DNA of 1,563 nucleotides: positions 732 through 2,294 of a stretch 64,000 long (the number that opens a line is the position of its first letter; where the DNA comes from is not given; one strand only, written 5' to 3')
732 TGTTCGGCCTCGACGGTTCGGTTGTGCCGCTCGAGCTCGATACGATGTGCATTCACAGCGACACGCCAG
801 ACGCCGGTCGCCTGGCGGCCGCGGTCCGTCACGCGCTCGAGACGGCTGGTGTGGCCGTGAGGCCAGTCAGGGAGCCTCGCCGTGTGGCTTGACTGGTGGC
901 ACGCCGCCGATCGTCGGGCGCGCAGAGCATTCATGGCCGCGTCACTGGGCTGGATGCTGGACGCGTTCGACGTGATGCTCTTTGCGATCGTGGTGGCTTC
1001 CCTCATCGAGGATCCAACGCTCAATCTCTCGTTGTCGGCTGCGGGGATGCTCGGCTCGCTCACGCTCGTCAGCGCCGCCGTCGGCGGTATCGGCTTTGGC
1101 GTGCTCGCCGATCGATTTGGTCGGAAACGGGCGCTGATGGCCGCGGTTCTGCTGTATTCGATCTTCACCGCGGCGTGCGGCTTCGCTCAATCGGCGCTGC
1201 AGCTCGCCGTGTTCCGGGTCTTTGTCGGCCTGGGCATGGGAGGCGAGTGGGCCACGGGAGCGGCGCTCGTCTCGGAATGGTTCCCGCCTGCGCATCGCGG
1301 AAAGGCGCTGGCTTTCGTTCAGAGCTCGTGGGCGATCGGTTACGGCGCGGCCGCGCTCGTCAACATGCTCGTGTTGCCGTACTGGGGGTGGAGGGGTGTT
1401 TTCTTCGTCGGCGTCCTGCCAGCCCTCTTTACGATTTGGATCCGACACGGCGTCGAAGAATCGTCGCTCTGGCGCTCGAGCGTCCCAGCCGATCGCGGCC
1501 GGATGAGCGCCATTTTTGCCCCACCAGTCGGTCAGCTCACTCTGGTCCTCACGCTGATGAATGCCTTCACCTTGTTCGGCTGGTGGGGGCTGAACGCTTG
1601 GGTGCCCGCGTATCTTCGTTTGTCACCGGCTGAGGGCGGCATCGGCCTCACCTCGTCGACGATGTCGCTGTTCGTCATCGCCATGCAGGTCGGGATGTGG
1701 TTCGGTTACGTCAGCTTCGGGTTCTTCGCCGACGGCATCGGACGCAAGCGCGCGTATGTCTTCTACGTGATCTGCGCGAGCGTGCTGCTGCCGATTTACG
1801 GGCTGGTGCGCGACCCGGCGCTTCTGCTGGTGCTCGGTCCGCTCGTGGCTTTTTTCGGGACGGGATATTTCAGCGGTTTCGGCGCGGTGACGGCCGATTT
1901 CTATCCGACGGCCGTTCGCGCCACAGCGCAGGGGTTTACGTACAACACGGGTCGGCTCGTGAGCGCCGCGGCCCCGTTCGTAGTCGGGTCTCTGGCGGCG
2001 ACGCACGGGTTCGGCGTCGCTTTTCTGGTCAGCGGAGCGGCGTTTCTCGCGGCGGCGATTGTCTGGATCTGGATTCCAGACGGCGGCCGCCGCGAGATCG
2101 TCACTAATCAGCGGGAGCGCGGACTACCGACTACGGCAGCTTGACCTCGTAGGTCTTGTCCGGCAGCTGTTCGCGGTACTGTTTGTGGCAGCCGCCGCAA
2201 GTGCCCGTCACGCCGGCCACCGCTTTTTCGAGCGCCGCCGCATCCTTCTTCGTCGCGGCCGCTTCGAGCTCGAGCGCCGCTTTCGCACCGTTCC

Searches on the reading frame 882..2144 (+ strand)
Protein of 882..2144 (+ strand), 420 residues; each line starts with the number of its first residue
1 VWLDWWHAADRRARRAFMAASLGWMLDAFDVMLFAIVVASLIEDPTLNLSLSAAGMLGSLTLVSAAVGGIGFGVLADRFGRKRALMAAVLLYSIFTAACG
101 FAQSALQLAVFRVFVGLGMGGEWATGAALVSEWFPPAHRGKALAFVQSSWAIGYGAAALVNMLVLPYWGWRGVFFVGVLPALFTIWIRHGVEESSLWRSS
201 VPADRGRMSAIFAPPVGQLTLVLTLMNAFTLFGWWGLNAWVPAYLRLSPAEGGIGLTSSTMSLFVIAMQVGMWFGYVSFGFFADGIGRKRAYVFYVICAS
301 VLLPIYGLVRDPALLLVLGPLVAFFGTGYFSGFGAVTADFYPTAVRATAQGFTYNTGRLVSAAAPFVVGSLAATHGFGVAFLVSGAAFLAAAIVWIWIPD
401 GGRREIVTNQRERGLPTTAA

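Call 46: find_encoding_contigs(protein=window:882-2144:+, flank=10000, max_places=3)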
Protein window:882-2144:+ (420 aa): no gene with exactly this product is on record in the collection.
